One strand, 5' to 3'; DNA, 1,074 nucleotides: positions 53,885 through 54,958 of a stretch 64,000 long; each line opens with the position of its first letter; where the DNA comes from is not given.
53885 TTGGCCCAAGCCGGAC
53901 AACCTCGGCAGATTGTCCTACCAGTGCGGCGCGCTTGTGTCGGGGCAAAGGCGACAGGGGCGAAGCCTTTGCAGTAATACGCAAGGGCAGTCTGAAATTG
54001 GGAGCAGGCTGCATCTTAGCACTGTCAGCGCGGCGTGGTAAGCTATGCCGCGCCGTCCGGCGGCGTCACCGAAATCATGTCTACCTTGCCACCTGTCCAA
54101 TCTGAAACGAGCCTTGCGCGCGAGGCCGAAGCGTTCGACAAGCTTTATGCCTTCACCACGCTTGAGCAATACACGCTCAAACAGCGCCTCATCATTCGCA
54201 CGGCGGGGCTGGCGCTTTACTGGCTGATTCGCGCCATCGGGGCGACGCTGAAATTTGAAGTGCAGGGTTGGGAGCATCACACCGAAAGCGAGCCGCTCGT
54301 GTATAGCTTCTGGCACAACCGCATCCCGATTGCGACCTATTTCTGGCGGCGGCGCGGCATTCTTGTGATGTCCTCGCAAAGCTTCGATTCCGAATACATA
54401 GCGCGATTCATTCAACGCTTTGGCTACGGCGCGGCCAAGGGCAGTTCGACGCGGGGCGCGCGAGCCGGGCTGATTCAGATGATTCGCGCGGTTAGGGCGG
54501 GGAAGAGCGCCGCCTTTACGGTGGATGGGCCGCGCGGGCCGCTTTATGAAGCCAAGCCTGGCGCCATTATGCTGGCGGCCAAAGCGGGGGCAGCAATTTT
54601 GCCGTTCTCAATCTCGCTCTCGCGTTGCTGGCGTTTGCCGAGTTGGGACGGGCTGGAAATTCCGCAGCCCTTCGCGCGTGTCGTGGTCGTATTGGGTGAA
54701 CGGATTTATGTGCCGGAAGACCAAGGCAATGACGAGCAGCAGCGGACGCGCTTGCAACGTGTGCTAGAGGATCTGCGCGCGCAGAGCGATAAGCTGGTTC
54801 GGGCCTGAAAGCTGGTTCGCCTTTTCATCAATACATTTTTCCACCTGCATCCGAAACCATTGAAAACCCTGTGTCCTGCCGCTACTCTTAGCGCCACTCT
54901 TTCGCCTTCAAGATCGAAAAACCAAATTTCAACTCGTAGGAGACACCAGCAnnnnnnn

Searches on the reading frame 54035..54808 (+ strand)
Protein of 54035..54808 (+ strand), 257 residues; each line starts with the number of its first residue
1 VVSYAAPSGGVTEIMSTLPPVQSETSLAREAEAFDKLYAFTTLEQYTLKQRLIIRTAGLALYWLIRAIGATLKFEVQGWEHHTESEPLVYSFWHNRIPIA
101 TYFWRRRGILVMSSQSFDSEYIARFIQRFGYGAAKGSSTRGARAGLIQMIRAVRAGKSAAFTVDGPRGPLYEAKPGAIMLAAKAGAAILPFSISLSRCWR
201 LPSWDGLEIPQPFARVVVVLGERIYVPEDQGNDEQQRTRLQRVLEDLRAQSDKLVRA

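Call 9: search_protein_families(library=pfam, proteins=[window:54035-54808:+], max_evalue=0.00001)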
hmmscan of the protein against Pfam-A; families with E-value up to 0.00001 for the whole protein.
window:54035-54808:+ (257 aa): 1 family
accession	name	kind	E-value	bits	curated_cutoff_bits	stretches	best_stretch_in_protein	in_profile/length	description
PF04028.18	DUF374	-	1.6e-24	85.7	26.8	1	102-169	1-68/69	Domain of unknown function (DUF374)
